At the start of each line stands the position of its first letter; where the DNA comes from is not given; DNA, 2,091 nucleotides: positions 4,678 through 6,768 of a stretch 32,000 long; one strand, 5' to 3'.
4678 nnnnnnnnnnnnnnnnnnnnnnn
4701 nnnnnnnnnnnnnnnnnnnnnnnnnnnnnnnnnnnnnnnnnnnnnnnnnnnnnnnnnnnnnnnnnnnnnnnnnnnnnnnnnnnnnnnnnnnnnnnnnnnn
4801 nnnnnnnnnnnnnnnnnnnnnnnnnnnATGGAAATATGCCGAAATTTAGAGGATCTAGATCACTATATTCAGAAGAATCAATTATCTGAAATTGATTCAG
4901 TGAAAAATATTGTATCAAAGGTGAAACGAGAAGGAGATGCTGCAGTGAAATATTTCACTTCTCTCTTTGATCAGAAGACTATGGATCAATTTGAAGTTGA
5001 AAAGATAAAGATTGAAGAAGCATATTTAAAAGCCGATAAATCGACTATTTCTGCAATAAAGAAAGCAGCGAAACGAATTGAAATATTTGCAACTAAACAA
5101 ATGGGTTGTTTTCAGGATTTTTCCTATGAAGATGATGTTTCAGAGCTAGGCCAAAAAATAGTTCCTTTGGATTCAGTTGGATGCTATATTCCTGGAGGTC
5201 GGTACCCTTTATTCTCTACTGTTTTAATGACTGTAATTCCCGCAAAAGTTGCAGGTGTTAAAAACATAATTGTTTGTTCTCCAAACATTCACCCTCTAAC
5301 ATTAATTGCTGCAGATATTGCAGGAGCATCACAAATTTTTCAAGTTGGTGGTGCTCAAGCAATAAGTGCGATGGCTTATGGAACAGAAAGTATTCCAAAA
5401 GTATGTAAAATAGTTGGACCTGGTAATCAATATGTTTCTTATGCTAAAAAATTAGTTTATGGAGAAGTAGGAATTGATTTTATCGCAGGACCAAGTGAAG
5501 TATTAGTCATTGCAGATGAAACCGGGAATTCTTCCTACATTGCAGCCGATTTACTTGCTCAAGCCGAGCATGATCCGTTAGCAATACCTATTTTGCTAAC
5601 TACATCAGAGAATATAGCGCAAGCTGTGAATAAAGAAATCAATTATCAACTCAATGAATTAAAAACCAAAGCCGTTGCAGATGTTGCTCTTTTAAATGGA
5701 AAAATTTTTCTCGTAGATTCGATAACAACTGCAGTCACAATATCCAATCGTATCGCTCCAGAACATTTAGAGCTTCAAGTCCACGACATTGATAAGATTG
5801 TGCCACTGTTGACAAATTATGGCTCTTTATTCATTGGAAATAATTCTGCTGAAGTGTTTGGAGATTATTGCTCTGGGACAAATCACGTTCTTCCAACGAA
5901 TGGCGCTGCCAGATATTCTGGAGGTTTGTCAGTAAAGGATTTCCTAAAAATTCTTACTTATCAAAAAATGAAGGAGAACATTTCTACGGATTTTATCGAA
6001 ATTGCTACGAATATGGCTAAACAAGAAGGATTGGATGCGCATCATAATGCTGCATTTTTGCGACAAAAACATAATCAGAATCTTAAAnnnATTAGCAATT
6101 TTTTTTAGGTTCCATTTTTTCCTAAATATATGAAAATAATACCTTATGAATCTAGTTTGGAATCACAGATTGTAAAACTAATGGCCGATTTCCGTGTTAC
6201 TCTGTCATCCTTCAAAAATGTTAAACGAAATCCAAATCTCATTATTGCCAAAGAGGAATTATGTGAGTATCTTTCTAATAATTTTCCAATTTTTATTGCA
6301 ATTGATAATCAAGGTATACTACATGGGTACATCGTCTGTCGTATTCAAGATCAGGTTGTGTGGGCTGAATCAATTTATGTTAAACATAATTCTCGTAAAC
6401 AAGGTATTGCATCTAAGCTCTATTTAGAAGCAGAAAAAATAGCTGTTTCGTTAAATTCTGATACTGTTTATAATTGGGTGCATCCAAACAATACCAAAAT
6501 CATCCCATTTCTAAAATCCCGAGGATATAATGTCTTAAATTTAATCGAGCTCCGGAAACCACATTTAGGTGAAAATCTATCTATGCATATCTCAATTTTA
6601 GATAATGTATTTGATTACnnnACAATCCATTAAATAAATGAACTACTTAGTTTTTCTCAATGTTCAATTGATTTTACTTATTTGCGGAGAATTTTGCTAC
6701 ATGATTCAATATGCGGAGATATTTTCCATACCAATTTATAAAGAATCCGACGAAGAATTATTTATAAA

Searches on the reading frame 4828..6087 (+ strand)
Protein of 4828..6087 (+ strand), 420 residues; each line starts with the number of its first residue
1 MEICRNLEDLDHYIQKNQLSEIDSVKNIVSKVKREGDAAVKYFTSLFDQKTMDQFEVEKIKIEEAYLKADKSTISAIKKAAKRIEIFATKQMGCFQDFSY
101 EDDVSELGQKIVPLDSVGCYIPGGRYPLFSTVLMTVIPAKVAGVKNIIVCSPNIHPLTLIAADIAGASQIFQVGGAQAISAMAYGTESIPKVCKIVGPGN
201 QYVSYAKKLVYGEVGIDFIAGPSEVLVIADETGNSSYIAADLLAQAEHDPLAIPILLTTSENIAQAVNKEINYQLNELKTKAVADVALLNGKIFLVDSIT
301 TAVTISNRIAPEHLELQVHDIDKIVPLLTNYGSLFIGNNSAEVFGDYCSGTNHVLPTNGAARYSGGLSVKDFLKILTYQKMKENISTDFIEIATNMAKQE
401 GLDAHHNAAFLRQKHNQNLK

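Call 11: search_protein_families(library=pfam, proteins=[window:4828-6087:+])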
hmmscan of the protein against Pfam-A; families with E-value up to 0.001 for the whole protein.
window:4828-6087:+ (420 aa): 1 family
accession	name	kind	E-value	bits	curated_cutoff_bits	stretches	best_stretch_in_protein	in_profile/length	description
PF00815.25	Histidinol_dh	-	1.2e-150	502.5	27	1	22-412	12-410/411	Histidinol dehydrogenase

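Call 15: find_encoding_contigs(protein=window:4828-6087:+, flank=10000, max_places=6)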
Protein window:4828-6087:+ (420 aa): 1 contig read that carries it; 1 place shown.
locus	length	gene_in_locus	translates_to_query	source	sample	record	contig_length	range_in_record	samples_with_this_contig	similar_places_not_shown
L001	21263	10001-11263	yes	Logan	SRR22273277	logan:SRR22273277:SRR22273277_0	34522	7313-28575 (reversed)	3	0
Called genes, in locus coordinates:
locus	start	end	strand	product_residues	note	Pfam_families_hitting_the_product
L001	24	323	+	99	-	PF13601:HTH_34 (weak)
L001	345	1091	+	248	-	-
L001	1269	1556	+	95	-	-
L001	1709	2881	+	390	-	-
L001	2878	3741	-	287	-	-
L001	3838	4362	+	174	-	PF00132:Hexapep, PF25087:GMPPB_C (faint), PF21711:DCTN5 (faint), PF25084:LbH_EIF2B (weak), PF00132:Hexapep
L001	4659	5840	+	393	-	PF00155:Aminotran_1_2, PF00266:Aminotran_5 (weak)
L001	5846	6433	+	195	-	PF00475:IGPD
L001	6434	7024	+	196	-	PF00117:GATase, PF07685:GATase_3 (weak)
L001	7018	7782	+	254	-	PF00977:His_biosynth, PF01207:Dus (faint), PF03060:NMO (faint)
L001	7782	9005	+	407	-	PF00977:His_biosynth, PF01502:PRA-CH, PF01503:PRA-PH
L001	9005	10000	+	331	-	PF01634:HisG, PF08029:HisG_C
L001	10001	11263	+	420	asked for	PF00815:Histidinol_dh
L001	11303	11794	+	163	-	PF00583:Acetyltransf_1, PF13508:Acetyltransf_7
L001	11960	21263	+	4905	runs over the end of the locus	-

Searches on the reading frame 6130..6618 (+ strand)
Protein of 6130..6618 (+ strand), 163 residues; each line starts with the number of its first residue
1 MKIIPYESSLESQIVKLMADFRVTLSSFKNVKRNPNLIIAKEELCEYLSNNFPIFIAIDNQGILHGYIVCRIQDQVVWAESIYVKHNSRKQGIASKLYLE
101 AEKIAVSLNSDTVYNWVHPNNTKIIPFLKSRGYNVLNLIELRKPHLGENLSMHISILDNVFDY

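Call 11: search_protein_families(library=pfam, proteins=[window:6130-6618:+])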
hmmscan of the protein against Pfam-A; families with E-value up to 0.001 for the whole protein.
window:6130-6618:+ (163 aa): 4 families
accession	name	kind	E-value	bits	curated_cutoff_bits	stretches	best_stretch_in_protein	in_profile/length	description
PF00583.31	Acetyltransf_1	-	5.3e-12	46.5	20.7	1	40-133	20-116/116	Acetyltransferase (GNAT) family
PF13508.13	Acetyltransf_7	-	1.6e-07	32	27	1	53-134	4-83/84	Acetyltransferase (GNAT) domain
PF13420.13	Acetyltransf_4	-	0.00024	21.6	24.3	1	14-137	12-138/155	Acetyltransferase (GNAT) domain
PF13673.13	Acetyltransf_10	-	0.00054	20.4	23.6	1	38-113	16-88/128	Acetyltransferase (GNAT) domain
